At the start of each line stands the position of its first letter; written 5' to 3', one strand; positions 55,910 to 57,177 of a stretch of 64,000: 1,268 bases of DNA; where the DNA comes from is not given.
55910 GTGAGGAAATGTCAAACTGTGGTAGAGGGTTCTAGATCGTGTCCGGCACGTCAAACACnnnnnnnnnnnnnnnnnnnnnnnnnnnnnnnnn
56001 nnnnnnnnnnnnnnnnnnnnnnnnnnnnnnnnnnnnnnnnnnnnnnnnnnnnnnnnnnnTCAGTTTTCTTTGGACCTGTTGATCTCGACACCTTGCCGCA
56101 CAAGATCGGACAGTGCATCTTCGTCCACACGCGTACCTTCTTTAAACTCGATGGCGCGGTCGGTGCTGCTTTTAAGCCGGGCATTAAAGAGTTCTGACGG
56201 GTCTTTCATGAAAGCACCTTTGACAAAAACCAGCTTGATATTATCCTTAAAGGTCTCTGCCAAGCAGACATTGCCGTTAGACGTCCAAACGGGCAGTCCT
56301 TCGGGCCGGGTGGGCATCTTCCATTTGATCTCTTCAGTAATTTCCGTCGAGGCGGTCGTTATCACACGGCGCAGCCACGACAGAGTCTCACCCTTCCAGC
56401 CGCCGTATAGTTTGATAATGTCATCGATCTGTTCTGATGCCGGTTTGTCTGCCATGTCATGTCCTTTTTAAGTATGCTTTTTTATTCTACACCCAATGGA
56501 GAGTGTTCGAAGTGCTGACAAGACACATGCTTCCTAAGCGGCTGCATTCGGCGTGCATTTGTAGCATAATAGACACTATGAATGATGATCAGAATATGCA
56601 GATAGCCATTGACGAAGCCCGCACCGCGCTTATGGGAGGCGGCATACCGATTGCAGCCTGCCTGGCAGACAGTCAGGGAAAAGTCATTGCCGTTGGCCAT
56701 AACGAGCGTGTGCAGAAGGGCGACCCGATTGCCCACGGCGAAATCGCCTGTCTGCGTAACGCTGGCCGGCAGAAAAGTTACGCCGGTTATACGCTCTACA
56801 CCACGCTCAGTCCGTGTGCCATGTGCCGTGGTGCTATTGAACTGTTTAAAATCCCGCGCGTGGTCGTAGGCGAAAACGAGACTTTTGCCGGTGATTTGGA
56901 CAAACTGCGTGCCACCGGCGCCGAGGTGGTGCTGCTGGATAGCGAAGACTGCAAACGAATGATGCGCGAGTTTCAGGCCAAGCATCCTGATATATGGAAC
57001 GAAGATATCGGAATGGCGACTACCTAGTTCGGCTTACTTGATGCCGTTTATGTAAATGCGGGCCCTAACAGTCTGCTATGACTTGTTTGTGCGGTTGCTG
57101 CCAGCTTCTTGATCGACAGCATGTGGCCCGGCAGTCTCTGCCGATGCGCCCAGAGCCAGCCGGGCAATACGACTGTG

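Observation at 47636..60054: ~12.4-kb accessory island splitting rpoBC from the rpsL-rpsG-fusA operon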

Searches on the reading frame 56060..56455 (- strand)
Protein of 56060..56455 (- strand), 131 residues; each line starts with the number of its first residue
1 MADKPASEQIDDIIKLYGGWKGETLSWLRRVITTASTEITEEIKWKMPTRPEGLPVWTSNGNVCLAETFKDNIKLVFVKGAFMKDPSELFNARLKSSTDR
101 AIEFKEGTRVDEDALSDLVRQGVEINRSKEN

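Call 5: search_protein_families(library=pfam, proteins=[window:56060-56455:-], max_evalue=0.01)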
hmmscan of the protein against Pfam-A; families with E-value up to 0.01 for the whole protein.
window:56060-56455:- (131 aa): 1 family
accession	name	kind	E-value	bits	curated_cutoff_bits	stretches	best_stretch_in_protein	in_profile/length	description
PF08818.16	DUF1801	-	1.4e-17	64.3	27.2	1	23-121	3-83/85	Domain of unknown function (DU1801)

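Call 82: search_protein_families(library=phrogs, proteins=[window:56060-56455:-], max_evalue=0.001)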
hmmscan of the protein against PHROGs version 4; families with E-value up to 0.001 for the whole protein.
window:56060-56455:- (131 aa): 0 families

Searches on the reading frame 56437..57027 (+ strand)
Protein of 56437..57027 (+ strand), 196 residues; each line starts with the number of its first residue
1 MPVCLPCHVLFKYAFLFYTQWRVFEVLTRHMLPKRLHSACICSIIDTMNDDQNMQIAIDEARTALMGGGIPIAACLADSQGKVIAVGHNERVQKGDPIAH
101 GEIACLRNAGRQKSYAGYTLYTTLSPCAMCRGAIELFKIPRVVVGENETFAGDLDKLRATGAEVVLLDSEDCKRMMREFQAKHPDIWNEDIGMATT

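Call 5: search_protein_families(library=pfam, proteins=[window:56437-57027:+], max_evalue=0.01)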
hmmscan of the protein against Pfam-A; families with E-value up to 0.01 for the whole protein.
window:56437-57027:+ (196 aa): 6 families
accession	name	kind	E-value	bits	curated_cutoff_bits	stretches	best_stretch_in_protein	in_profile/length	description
PF00383.29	dCMP_cyt_deam_1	-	6e-23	81.1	25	1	49-145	3-101/102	Cytidine and deoxycytidylate deaminase zinc-binding region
PF14437.12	MafB19-deam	-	9.6e-16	58.4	27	1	48-179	1-137/142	MafB19-like deaminase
PF14439.12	Bd3614-deam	-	5.4e-05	23.6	38.5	1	72-134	10-74/113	Bd3614-like deaminase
PF18750.7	SNAD4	-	0.00014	22.3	27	0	97-137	30-74/130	Secreted Novel AID/APOBEC-like Deaminase 4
PF18778.7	NAD1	-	0.0034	18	27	0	87-137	41-93/175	Novel AID APOBEC clade 1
PF18772.7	APOBEC2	-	0.0057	17.1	26.8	0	97-135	48-90/175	APOBEC2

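Call 9: search_protein_families(library=padloc, proteins=[window:56437-57027:+], max_evalue=0.01)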
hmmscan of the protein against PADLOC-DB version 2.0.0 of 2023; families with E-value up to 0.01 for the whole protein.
window:56437-57027:+ (196 aa): 1 family
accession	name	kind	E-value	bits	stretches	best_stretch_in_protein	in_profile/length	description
PDLC02373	dCTPase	-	1e-05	22.6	1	99-131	439-472/630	-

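Call 10: search_protein_families(library=ncbifam, proteins=[window:56437-57027:+], max_evalue=0.01)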
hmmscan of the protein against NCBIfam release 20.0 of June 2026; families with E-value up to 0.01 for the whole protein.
window:56437-57027:+ (196 aa): 4 families
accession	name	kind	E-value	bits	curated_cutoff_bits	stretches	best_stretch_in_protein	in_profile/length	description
NF008113.2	PRK10860.1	equivalog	6e-18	65.2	150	1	47-152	4-111/165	tRNA adenosine(34) deaminase TadA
TIGR00326.1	eubact_ribD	equivalog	1.5e-06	27.6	156.35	1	54-182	1-135/343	bifunctional diaminohydroxyphosphoribosylaminopyrimidine deaminase/5-amino-6-(5-phosphoribosylamino)uracil reductase RibD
NF041025.1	antiphage_deaminase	equivalog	0.0016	17.4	400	1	99-131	338-372/437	anti-phage dCTP deaminase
NF008052.0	PRK10786.1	equivalog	0.0057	15.4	500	1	49-128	2-76/367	bifunctional diaminohydroxyphosphoribosylaminopyrimidine deaminase/5-amino-6-(5-phosphoribosylamino)uracil reductase RibD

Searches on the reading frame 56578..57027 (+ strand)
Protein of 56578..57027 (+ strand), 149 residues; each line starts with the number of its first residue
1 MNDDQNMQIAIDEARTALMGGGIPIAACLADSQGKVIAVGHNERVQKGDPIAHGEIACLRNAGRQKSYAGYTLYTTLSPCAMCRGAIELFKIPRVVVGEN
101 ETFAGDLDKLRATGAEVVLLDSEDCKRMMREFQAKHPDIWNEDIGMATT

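Call 70: search_solved_structures(query=window:56578-57027:+, max_evalue=0.00001)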
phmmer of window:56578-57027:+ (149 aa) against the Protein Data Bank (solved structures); distinct sequences matched with E-value up to 0.00001: 42.
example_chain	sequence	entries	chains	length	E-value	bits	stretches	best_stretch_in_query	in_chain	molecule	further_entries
8i3n_A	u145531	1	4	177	2.5e-37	131.5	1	3-145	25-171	Cytosine deaminase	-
1uaq_A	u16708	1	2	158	2.6e-37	131.5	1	3-145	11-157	cytosine deaminase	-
2o3k_A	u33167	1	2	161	2.7e-37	131.4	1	3-145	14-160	Cytosine deaminase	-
1ysd_A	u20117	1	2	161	2.8e-37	131.4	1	3-145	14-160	Cytosine deaminase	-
1ox7_A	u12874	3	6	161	2.8e-37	131.4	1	3-145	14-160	Cytosine deaminase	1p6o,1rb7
8vlj_A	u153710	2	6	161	2.8e-37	131.4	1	3-145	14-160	Cytosine deaminase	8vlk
8i3o_A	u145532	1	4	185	2.9e-37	131.3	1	3-145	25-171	Cytosine deaminase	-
8i3p_A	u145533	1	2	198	3.4e-37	131.1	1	3-145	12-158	Cytosine deaminase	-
1ysb_A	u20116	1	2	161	3.8e-37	130.9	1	3-145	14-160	Cytosine deaminase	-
8vll_A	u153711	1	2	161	1e-36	129.5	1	3-145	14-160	Cytosine deaminase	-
9k1k_A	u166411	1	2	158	1.3e-36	129.2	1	3-145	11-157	Cytosine deaminase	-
8vlm_B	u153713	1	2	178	1.4e-36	129.1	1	3-145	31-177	Cytosine deaminase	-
8vlm_A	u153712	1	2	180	4e-36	127.6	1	3-145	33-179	Cytosine deaminase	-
2b3j_A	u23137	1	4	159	2.3e-15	60.3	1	2-105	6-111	tRNA adenosine deaminase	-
2nx8_A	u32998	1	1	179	4.3e-14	56.2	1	7-110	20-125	TRNA-specific adenosine deaminase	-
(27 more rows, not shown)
